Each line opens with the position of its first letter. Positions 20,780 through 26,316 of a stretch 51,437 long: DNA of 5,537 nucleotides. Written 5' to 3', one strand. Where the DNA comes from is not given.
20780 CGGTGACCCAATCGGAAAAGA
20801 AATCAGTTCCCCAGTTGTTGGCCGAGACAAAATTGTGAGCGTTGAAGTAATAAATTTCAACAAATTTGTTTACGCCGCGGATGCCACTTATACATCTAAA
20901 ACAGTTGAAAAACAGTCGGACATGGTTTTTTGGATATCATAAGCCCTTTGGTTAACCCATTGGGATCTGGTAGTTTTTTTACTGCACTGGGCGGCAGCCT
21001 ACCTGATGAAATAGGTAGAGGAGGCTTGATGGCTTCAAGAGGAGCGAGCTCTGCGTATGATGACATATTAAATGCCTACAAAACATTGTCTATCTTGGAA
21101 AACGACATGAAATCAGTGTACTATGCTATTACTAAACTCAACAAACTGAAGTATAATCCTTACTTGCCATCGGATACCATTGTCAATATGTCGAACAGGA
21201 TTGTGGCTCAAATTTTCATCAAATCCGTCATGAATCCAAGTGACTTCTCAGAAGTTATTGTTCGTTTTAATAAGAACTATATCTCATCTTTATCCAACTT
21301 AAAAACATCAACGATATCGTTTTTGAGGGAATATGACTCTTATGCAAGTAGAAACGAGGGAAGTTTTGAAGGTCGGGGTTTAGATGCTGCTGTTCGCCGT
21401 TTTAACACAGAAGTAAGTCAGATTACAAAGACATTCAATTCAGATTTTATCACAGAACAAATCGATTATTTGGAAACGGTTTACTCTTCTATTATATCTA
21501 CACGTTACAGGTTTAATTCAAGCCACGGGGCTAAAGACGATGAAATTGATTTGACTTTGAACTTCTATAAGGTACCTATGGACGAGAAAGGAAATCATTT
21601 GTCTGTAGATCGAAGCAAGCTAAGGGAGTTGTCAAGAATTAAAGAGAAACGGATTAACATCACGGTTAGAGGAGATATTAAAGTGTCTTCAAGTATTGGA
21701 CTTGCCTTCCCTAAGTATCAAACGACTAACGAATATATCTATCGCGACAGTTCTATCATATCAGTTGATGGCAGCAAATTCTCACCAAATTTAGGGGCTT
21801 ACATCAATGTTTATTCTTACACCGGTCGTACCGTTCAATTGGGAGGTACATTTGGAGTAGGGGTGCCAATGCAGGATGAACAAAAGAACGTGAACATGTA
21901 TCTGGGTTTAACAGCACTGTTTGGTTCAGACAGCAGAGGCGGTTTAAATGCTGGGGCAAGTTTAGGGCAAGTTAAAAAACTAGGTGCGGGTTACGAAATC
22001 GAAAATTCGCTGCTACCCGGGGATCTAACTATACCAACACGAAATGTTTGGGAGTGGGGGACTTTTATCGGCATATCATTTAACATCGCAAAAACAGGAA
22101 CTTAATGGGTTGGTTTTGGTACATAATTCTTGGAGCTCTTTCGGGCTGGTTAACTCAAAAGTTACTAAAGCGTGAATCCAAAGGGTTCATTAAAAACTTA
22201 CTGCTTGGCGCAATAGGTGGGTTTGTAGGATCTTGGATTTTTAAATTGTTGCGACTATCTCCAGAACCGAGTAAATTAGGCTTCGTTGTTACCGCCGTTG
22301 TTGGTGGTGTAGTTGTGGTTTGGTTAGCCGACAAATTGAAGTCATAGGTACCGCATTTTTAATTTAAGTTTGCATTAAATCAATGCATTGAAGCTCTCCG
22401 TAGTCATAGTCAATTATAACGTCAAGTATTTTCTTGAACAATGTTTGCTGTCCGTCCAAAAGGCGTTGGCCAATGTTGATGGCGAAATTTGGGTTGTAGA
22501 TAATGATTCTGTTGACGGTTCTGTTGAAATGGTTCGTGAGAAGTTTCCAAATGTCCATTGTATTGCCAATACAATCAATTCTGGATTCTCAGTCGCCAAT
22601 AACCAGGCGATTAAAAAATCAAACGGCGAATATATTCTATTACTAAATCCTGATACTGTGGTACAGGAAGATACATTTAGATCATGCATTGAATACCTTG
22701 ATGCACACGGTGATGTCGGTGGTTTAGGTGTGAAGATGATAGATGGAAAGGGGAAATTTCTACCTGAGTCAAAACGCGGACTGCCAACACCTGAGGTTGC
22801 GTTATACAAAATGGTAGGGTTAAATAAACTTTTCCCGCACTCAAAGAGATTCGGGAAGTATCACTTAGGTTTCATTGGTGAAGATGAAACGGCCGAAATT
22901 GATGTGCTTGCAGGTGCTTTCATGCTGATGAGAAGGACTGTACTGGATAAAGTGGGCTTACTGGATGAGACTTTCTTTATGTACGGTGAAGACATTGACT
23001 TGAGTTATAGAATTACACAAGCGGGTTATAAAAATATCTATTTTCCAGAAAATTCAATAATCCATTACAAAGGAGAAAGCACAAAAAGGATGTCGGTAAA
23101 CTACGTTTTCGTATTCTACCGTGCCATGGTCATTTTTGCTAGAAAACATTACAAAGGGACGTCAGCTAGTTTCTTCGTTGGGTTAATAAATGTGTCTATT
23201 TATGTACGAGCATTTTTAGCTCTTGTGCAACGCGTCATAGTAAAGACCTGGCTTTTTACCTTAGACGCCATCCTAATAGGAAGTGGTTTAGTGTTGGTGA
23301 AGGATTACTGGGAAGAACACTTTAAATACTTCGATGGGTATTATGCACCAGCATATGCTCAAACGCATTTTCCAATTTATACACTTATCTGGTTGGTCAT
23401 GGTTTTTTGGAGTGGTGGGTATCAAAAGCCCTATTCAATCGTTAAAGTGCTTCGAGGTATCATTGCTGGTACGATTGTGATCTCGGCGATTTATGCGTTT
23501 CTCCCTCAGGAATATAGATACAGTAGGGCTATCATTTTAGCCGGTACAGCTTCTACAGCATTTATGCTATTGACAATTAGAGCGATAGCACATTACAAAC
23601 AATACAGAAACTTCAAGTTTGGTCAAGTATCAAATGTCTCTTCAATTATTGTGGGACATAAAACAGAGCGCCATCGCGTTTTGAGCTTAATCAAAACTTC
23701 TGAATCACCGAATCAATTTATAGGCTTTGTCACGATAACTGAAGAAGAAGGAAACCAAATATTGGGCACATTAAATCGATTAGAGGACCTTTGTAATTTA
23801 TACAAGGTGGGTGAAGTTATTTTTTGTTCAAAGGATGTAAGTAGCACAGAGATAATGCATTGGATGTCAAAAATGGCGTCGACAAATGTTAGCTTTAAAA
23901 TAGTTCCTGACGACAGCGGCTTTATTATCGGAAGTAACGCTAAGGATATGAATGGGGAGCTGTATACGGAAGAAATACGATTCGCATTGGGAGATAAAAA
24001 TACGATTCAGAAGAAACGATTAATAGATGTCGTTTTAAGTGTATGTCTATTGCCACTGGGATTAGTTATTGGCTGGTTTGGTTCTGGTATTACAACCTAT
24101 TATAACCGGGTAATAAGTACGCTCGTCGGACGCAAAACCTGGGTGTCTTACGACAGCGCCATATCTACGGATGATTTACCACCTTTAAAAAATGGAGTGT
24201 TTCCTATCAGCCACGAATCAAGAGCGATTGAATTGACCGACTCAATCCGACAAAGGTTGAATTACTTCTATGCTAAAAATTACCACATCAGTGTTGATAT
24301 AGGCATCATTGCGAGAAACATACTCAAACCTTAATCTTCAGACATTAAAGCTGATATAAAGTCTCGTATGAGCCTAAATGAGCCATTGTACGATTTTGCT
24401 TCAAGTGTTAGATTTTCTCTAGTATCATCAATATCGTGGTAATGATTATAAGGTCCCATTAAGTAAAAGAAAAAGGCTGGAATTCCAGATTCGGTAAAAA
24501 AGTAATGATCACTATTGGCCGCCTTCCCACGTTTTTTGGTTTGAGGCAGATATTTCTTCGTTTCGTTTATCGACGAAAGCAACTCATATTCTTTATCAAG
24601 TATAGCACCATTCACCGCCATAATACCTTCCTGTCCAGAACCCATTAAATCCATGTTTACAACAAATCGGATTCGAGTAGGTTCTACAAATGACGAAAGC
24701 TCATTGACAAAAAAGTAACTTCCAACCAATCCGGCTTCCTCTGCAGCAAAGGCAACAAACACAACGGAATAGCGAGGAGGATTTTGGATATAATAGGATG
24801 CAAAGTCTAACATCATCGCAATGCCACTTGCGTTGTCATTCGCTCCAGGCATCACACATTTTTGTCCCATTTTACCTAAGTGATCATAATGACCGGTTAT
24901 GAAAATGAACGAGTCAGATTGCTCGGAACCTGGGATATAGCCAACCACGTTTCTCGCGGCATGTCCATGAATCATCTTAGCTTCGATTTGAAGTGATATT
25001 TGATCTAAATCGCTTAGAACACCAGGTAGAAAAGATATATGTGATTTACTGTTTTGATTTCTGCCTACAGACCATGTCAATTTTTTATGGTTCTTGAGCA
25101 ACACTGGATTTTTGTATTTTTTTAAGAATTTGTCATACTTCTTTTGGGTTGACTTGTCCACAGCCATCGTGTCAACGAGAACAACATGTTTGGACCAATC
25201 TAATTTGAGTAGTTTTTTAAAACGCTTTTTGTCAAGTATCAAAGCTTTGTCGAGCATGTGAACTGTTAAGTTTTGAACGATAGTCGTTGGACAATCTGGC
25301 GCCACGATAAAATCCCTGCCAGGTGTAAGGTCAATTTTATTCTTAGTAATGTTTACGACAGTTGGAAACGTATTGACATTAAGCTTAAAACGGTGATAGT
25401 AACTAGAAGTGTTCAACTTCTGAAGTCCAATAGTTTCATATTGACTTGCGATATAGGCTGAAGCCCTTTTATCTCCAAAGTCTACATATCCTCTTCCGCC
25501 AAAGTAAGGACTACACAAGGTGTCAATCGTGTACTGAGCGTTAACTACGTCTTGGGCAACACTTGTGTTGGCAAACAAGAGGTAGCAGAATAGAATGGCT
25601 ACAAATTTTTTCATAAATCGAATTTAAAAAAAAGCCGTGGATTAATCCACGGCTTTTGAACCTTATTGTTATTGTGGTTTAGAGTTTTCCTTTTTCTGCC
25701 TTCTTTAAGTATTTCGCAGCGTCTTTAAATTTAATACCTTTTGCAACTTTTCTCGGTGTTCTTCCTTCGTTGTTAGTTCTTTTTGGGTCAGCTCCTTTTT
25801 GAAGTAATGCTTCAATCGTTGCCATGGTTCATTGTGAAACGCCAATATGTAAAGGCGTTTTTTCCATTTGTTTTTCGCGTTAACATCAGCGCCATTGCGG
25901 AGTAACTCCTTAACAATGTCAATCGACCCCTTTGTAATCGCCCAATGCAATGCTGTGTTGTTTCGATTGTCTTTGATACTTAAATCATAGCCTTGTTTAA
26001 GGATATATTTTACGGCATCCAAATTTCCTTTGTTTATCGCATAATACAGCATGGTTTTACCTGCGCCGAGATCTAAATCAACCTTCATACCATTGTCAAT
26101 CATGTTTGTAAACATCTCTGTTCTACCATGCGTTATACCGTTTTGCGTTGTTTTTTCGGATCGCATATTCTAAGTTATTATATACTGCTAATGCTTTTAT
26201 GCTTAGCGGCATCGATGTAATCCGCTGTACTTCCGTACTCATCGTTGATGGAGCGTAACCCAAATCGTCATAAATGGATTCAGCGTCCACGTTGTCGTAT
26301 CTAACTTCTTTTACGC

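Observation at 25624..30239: Terminator-bounded island of three or four protease genes (two exported caspase-like, one trypsin-like fused to ankyrin repeats), nearly all interrupted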

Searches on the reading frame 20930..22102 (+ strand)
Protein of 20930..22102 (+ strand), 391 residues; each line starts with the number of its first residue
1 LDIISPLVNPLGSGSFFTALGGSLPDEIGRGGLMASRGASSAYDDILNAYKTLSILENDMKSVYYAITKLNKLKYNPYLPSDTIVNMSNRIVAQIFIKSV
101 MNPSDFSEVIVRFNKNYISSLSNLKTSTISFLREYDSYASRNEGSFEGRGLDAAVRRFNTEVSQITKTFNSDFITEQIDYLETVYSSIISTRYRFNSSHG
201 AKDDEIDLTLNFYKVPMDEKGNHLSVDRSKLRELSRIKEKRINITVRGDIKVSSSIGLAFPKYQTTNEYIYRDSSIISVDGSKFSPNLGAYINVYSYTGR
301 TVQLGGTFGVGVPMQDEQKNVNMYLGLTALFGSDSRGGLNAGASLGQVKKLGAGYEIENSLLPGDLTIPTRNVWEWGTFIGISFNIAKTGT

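Call 31: find_homologous_proteins(query=window:20930-22102:+)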
Query window:20930-22102:+ (391 aa): 40 proteins with E <= 0.001 among 6505 candidates.
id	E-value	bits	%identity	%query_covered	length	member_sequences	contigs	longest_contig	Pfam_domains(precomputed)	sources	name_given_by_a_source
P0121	3.2e-252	854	100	100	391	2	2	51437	-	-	-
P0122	1.0e-206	705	80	100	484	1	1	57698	-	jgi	jgi:hypothetical protein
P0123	3.9e-202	689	78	100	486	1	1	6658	-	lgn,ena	-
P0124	3.3e-201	686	78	100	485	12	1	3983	-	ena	-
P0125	1.5e-200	684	76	100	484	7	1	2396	-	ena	-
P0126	6.7e-196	669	76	100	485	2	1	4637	-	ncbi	ncbi:MAG: hypothetical protein ACI9UJ_002174, partial [bacterium]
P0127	1.5e-194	664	74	100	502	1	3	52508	-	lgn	-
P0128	2.4e-173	595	66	100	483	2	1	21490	-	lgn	-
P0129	7.7e-172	590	68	100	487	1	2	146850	-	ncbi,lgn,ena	-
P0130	1.7e-171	589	67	100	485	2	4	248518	-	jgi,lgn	jgi:hypothetical protein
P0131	9.3e-170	583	65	100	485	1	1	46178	-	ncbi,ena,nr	ncbi:MAG: hypothetical protein JJ975_06275 [Bacteroidia bacterium]|nr:hypothetical protein [Bacteroi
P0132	1.3e-166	573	65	100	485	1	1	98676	-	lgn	-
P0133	2.9e-166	571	65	100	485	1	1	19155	-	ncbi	-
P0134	5.5e-166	570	65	100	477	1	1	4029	-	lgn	-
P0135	3.1e-155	535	61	100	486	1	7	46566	-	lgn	-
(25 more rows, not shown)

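Call 45: predict_structure(alignment_id=A2)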
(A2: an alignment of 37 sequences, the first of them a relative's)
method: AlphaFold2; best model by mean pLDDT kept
length: 484 residues; sequences in the alignment: 37
mean_pLDDT: 77.6   pTM: 0.51
mean pLDDT of the five models: 77.6, 76.6, 73.4, 72.8, 72.4
residues with pLDDT >= 90: 81; 70-90: 306; 50-70: 50; < 50: 47
segments of 3 or more residues with pLDDT < 50: 17-22, 87-123, 481-484
pLDDT, mean of each block of 10 residues (from residue 1): 72 56 79 90 77 80 90 88 56 29 31 34 62 86 87 89 88 89 89 86 92 90 89 77 82 80 89 92 88 83 88 69 79 84 72 85 84 76 77 70 75 78 73 88 81 78 84 81 34
secondary structure, 60 per line:
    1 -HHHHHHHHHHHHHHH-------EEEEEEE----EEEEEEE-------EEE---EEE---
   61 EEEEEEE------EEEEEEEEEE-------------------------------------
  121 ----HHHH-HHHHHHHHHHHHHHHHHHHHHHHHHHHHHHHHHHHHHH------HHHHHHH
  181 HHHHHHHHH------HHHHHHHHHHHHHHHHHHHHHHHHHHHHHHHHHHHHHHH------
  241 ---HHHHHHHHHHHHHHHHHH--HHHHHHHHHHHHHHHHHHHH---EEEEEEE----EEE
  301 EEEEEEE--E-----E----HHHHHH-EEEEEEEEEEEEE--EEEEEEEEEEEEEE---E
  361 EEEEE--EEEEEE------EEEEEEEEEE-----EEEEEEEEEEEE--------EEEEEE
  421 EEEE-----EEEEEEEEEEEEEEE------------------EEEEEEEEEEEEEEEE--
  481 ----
elements in order: H2-16 E24-30 E35-41 E49-51 E55-57 E61-67 E74-83 H125-128 H130-167 H174-189 H196-234 H244-261 H264-283 E287-293 E298-307 H321-326 E328-340 E343-356 E360-365 E368-373 E380-389 E395-406 E415-424 E430-444 E463-478

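Call 49: fold_search(model_id=the predicted structure, library=pdb)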
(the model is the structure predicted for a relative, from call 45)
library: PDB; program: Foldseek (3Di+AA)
matches with E <= 10: 837; with E <= 0.001: 1
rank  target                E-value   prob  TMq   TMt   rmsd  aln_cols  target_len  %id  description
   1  3pgu                  7.1e-04  0.51  0.11  0.12  35.6       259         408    8  Phe3Glu mutant of EcFadL (released 2011-05-25)
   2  7oui_O                7.0e-03  0.54  0.12  0.22  13.8       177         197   11  Structure of C2S2M2-type Photosystem supercomplex from Arabidopsis thaliana (digitonin-extracted) (released 2021-08-18)
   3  2r4p_A                1.5e-02  0.16  0.11  0.12  31.8       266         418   11  Crystal structure of the long-chain fatty acid transporter FadL mutant G212E (released 2008-09-16)
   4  2r4l_C                1.7e-02  0.38  0.13  0.15  32.3       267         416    9  Crystal structure of the long-chain fatty acid transporter FadL mutant P34A (released 2008-09-16)
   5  2r88_A                1.9e-02  0.14  0.09  0.12  32.6       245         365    9  Crystal structure of the long-chain fatty acid transporter FadL mutant delta S3 kink (released 2008-09-23)
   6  1t16_A                2.1e-02  0.28  0.13  0.14  32.8       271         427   10  Crystal structure of the bacterial fatty acid transporter FadL from Escherichia coli (released 2004-06-15)
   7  2r4o_A                2.4e-02  0.16  0.11  0.12  32.0       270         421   10  Crystal structure of the long-chain fatty acid transporter FadL mutant delta NPA (released 2008-09-16)
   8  3a2s_X                2.7e-02  0.28  0.10  0.13  28.3       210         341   10  Crystal Structure of outer membrane protein PorB from Neisseria meningitidis in complex with sucrose (released 2010-04-07)
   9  3pf1_A                2.7e-02  0.14  0.11  0.12  33.2       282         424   12  E. coli FadL Asp348Ala mutant (released 2011-05-25)
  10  2r89_A                2.7e-02  0.12  0.10  0.12  29.8       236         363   12  Crystal structure of the long-chain fatty acid transporter FadL mutant delta N3 (released 2008-09-23)
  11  5ec5_M                2.7e-02  0.09  0.08  0.11  20.9       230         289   10  Crystal structure of lysenin pore (released 2016-05-18)
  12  4phq_B                2.9e-02  0.63  0.14  0.20  10.4       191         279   12  ClyA CC6/264 ox (6-303) (released 2014-09-24)
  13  3zxg_A                3.0e-02  0.09  0.08  0.11  21.7       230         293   12  lysenin sphingomyelin complex (released 2012-09-19)
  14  2r4l_A                3.4e-02  0.30  0.13  0.15  32.5       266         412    9  Crystal structure of the long-chain fatty acid transporter FadL mutant P34A (released 2008-09-16)
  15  8jto                  3.6e-02  0.54  0.12  0.16  26.1       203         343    8  Outer membrane porin of Burkholderia pseudomallei (BpsOmp38) in complex with ceftazidime (released 2024-06-26)
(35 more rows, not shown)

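Call 67: search_protein_representatives(alignment_id=A2)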
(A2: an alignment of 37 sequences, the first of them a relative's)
Query: 37 sequences, 484 profile positions. Proteins with E-value up to 0.001 (for the whole library): 1260; up to 1e-10: 439; up to 1e-30: 196. The best 150 are listed.
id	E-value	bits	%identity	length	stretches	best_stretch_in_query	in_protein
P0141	7.3e-214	727.4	-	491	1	7-483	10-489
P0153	2.9e-178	610.0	-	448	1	27-483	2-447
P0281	6.8e-168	575.8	-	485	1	6-482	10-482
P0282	1.1e-165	568.5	-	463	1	2-476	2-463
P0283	2.6e-163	560.7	-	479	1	6-483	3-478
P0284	3.7e-160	550.3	-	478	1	5-482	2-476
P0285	4.6e-142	490.6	-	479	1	1-482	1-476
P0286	1.0e-140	486.1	-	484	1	1-482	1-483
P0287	7.0e-139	480.1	-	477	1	1-481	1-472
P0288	4.1e-134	464.4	-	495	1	10-483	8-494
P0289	1.8e-133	462.3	-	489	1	8-481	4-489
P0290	1.5e-131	455.9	-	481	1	18-481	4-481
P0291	5.5e-128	444.2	-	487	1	1-480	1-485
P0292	7.9e-123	427.2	-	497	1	3-481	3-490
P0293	7.0e-113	394.4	-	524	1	2-482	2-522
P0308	3.2e-55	204.2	-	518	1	1-480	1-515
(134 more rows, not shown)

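Call 68: find_encoding_contigs(protein=P0308, flank=8000, max_places=2)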
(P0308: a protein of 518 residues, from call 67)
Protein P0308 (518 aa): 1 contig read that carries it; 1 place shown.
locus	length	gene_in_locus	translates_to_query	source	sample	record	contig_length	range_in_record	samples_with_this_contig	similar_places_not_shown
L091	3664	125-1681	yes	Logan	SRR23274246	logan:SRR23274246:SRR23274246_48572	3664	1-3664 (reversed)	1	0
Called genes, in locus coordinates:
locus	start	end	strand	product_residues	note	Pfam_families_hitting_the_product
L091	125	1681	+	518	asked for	-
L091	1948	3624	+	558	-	-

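Call 71: find_related_loci(query=A2, collection=metagenome_contigs, flank=8000)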
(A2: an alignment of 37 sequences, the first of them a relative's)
Query A2 (484 aa) in metagenome_contigs; peptide patterns used: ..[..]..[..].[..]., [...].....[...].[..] (x = any residue, [..] = any of these).
164 stretches matched a pattern; 29 encode a relative of the query (tblastn E <= 1e-3); 29 distinct loci.
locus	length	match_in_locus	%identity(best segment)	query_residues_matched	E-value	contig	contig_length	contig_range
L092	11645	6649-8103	80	1-484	0e+0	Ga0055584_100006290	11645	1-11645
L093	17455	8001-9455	80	1-484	0e+0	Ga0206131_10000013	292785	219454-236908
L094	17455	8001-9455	80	1-484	0e+0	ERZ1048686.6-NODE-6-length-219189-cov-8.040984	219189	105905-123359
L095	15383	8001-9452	79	1-484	0e+0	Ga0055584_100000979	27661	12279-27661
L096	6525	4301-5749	63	1-484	0e+0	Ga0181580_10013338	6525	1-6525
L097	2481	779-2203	46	6-480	2e-151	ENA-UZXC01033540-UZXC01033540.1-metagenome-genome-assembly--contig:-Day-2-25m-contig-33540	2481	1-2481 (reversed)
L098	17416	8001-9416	46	9-480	2e-139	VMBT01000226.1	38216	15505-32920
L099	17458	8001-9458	38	1-480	2e-103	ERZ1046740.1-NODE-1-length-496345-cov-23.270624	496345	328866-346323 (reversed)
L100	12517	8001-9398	37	18-483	2e-100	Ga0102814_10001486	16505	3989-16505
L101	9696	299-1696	37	18-483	2e-100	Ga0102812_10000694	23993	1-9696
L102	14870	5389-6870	33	4-484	3e-80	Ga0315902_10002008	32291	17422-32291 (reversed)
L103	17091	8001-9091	63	1-484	2e-77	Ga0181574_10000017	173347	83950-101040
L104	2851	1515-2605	63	1-484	4e-78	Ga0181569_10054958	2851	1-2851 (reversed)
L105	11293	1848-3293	33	9-481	2e-70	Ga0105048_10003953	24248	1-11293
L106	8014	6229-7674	33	9-481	2e-70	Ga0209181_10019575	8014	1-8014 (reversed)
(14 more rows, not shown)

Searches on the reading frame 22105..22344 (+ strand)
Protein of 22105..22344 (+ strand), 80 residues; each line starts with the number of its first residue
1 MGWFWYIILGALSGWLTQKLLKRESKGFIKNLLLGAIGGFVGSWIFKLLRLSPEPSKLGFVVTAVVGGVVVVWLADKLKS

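Call 75: search_protein_families(library=pfam, max_evalue=0.01, proteins=[window:22105-22344:+])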
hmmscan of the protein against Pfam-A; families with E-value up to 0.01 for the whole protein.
window:22105-22344:+ (80 aa): 1 family
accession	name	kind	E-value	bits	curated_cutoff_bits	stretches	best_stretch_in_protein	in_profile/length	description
PF04226.18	Transgly_assoc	-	1.1e-08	35.6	25.3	1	33-78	2-47/49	Transglycosylase associated protein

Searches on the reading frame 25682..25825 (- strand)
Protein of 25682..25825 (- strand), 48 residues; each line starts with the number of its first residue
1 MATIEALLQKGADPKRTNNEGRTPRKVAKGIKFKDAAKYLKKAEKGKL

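Call 7: search_protein_families(library=pfam, max_evalue=0.01, proteins=[window:25682-25825:-])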
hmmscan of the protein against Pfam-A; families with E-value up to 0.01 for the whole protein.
window:25682-25825:- (48 aa): 1 family
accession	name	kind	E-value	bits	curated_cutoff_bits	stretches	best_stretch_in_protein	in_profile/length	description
PF13637.12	Ank_4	-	0.0048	17.7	22.7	1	2-24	11-33/50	Ankyrin repeats (many copies)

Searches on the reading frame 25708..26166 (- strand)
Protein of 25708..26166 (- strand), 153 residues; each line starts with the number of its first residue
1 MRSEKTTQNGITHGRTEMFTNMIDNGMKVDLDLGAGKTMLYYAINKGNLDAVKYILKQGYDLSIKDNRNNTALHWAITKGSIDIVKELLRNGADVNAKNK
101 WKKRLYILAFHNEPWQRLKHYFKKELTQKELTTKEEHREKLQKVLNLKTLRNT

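Call 7: search_protein_families(library=pfam, max_evalue=0.01, proteins=[window:25708-26166:-])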
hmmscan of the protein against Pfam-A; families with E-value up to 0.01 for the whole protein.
window:25708-26166:- (153 aa): 6 families
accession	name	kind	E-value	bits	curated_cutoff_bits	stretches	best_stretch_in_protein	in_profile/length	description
PF00023.36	Ank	-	4.6e-18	64.8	21.1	2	69-100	2-33/33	Ankyrin repeat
PF12796.13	Ank_2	-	4.7e-18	66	27.3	1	13-99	7-90/90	Ankyrin repeats (3 copies)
PF13857.12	Ank_5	-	3.9e-16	59.4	27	2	22-74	1-54/56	Ankyrin repeats (many copies)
PF13606.12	Ank_3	-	1.5e-15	55.9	22.3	2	69-97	2-30/30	Ankyrin repeat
PF13637.12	Ank_4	-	5e-14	52.5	22.7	2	40-86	1-47/50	Ankyrin repeats (many copies)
PF11929.14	DUF3447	-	0.0065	16.8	26.9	0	37-65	33-60/76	Domain of unknown function (DUF3447)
